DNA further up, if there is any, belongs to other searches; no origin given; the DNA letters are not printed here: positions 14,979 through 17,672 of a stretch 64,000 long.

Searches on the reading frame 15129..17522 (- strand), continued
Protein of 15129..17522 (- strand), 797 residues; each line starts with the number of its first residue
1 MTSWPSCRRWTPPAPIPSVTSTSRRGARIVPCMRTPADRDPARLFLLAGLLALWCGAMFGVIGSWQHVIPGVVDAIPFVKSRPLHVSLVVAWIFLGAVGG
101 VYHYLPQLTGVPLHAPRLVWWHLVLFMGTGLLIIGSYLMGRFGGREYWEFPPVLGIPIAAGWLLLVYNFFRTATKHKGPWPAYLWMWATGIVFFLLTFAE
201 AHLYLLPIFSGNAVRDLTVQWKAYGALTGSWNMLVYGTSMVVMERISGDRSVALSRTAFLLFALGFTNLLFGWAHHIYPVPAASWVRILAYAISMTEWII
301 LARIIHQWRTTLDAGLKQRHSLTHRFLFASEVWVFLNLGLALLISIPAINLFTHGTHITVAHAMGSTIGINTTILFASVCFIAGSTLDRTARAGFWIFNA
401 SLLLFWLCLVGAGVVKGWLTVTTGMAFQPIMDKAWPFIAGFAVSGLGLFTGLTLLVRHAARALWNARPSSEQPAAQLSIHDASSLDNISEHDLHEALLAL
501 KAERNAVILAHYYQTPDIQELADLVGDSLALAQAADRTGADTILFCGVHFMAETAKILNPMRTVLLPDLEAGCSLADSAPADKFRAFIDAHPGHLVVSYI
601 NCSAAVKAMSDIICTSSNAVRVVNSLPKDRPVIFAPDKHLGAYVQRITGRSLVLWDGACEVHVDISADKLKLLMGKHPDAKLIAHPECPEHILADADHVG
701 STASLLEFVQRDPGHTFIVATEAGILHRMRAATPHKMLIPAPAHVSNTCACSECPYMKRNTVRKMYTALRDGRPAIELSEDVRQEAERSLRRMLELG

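Call 67: list_cluster_members(proteins=[P0127, P0129, P0131, P0133, P0136, P0148, P0152, P0202, P0244, P0271])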
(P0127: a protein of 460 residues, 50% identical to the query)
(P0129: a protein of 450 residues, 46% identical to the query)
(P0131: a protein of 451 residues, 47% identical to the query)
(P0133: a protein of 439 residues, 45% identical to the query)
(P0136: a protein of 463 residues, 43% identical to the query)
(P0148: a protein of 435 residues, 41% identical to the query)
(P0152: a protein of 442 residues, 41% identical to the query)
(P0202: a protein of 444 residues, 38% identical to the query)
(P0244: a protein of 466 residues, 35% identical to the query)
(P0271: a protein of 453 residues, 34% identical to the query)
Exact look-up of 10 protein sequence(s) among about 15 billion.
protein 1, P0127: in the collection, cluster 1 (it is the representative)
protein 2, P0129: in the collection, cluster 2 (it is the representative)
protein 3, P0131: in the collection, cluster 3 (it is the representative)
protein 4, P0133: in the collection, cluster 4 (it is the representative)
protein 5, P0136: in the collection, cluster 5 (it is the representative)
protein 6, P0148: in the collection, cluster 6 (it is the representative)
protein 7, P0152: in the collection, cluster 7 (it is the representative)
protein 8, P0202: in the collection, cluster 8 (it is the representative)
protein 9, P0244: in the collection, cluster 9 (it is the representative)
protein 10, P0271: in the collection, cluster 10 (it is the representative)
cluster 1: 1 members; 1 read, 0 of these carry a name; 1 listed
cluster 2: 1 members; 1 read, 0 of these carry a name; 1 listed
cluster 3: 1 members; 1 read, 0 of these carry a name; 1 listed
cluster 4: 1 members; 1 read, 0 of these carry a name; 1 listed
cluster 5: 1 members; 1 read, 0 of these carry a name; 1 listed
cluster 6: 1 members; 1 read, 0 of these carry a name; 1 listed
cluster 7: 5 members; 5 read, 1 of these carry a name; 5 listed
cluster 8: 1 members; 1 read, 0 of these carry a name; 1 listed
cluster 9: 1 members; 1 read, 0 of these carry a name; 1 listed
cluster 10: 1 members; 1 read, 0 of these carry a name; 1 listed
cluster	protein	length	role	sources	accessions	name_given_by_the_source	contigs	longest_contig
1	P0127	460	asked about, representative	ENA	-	-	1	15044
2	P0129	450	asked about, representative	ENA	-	-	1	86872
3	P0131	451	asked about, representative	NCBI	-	-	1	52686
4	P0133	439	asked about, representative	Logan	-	-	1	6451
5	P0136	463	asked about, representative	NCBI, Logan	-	-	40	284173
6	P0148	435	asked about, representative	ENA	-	-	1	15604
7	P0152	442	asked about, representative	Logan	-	-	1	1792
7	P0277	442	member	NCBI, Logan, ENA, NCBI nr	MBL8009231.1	MAG: cbb3-type cytochrome c oxidase subunit I [Flavobacteriales bacterium] | cbb3-type cytochrome c oxidase subunit I [Flavobacteriales bacterium]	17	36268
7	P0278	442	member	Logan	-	-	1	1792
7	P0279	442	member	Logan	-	-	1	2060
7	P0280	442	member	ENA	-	-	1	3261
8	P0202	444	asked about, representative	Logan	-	-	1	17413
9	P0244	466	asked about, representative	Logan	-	-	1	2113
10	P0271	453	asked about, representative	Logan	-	-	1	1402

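Call 71: list_cluster_members(proteins=[window:15129-17351:-, window:15129-17384:-, window:17410-17865:-, window:17987-18547:-, window:13509-15044:-, window:13509-15086:-, window:19349-19768:-, window:19756-20181:-, window:57707-58600:+, window:21031-22371:-])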
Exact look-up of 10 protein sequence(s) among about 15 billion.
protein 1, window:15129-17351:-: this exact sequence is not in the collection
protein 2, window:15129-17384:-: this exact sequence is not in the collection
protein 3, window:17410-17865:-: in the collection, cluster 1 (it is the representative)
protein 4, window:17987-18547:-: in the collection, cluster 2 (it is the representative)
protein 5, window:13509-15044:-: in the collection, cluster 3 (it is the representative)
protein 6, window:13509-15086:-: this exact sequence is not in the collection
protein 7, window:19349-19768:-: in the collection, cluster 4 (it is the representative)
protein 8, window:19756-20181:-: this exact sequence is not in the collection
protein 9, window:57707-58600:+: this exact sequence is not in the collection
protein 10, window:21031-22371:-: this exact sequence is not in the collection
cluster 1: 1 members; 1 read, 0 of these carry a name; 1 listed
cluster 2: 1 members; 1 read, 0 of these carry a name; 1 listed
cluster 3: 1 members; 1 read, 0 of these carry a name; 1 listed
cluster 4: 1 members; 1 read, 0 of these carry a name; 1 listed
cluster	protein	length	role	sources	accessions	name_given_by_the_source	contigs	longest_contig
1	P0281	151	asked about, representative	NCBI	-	-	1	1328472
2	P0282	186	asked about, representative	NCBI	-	-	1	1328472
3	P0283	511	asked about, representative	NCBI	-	-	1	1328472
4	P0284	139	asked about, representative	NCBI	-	-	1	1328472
